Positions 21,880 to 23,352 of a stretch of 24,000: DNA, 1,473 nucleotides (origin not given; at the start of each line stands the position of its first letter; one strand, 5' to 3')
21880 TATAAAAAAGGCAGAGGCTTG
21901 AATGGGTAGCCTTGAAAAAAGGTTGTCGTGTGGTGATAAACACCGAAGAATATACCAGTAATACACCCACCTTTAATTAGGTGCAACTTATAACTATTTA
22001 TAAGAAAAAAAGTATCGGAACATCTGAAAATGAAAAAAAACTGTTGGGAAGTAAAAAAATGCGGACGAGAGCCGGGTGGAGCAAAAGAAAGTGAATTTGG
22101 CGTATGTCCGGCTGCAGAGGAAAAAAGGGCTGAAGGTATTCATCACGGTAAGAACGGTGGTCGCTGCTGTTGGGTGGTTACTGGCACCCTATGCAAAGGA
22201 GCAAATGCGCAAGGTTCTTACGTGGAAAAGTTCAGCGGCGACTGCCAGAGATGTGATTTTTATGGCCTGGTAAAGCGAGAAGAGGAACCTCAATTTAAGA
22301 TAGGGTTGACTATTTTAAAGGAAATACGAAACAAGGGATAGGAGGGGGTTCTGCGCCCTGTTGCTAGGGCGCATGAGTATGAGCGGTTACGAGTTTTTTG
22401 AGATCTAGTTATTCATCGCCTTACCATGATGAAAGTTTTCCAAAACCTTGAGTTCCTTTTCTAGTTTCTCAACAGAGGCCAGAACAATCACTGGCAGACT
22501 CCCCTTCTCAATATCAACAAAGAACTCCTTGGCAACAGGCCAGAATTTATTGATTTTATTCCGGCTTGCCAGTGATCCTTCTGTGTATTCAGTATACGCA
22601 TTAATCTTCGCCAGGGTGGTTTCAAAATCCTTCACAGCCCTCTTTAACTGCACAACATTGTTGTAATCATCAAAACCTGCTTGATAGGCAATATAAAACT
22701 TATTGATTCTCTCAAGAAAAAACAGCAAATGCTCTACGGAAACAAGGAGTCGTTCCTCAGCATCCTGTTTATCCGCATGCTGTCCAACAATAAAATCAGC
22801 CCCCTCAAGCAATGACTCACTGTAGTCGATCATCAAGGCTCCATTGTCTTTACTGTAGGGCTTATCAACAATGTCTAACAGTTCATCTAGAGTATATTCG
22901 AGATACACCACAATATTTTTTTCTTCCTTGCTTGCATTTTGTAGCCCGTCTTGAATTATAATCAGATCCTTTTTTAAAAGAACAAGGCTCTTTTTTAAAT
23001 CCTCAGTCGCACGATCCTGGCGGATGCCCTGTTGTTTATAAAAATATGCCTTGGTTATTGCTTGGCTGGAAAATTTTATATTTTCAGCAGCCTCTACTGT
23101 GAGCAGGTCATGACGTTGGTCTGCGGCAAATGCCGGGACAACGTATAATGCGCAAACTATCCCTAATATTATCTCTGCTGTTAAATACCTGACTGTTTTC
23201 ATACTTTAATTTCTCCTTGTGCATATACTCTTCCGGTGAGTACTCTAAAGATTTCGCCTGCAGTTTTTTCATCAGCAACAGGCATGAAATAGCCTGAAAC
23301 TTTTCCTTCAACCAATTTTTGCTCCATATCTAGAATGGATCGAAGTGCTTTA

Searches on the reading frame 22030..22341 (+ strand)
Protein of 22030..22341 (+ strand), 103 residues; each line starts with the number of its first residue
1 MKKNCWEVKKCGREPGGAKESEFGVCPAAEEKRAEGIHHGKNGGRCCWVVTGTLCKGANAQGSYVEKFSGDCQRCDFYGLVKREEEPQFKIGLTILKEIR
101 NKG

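Call 7: search_protein_families(library=pfam, proteins=[window:22030-22341:+])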
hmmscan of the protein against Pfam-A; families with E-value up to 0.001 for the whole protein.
window:22030-22341:+ (103 aa): 0 families

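Call 11: search_protein_families(library=pfam, proteins=[window:22030-22341:+], max_evalue=10)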
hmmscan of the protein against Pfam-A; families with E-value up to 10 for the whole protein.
window:22030-22341:+ (103 aa): 0 families

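Call 12: search_protein_families(library=ncbifam, proteins=[window:22030-22341:+], max_evalue=1)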
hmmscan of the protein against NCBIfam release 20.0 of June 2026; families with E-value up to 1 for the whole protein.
window:22030-22341:+ (103 aa): 1 family
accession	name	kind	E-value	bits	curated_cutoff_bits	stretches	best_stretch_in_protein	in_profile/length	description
NF045718.1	two_CW_domain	domain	9.1e-29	99.7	35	1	3-84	1-80/80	two-CW domain-containing protein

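Call 16: find_encoding_contigs(protein=window:22030-22341:+, flank=10000, max_places=10)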
Protein window:22030-22341:+ (103 aa): 18 contigs read that carry it; 10 places shown.
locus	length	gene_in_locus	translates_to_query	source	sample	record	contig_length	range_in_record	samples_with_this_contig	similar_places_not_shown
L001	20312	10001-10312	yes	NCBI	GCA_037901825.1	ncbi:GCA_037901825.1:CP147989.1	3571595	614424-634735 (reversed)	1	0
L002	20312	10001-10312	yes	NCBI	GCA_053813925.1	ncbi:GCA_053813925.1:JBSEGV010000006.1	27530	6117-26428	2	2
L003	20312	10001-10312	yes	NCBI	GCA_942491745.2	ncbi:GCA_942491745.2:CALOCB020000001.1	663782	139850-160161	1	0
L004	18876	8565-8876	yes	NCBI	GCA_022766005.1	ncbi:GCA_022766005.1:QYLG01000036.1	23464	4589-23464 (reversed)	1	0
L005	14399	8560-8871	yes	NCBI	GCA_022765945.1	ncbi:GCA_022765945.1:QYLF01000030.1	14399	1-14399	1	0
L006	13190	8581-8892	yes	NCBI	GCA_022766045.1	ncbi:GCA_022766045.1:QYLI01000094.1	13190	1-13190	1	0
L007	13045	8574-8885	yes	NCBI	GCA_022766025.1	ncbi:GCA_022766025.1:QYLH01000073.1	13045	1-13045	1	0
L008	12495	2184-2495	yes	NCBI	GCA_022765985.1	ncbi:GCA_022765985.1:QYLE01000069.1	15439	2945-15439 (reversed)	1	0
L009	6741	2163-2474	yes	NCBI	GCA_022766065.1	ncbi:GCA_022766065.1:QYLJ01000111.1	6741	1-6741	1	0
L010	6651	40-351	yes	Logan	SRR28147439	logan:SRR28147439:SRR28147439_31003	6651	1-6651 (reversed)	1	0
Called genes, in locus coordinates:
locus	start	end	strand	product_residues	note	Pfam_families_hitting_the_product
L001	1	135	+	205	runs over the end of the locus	PF01584:CheW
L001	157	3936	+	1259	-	PF01627:Hpt, PF02895:H-kinase_dim (weak), PF02518:HATPase_c, PF01584:CheW, PF00072:Response_reg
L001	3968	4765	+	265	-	-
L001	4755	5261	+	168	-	PF01584:CheW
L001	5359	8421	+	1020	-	PF02743:dCache_1 (faint), PF00672:HAMP, PF00015:MCPsignal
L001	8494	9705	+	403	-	PF13458:Peripla_BP_6, PF01094:ANF_receptor (faint)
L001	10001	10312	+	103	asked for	-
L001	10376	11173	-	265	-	-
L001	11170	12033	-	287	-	-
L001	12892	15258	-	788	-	-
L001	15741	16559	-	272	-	PF13505:OMP_b-brl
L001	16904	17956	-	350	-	PF19952:DUF6414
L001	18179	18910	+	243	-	PF07556:DUF1538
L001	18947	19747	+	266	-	PF07556:DUF1538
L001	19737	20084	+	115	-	PF00543:P-II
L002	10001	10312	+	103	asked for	-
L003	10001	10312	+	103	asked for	-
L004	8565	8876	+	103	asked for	-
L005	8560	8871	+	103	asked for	-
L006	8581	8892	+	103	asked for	-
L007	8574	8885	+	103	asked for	-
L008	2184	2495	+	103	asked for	-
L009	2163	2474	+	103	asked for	-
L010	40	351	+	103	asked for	-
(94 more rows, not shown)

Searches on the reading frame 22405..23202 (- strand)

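Call 8: search_protein_families(library=pfam, proteins=[window:22405-23202:-], max_evalue=0.01)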
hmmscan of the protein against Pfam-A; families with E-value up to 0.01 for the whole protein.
window:22405-23202:- (265 aa): 0 families

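Call 11: search_protein_families(library=pfam, proteins=[window:22405-23202:-], max_evalue=10)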
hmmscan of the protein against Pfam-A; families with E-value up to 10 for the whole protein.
window:22405-23202:- (265 aa): 2 families
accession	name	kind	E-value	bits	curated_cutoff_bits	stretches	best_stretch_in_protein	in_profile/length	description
PF09243.16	Rsm22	-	0.011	15.6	23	1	14-111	44-138/275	Mitochondrial small ribosomal subunit Rsm22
PF15466.11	DUF4635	-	0.019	14.9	27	1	44-110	62-125/134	Domain of unknown function (DUF4635)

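Call 12: search_protein_families(library=ncbifam, proteins=[window:22405-23202:-], max_evalue=1)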
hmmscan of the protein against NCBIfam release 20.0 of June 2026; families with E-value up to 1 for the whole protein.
window:22405-23202:- (265 aa): 0 families
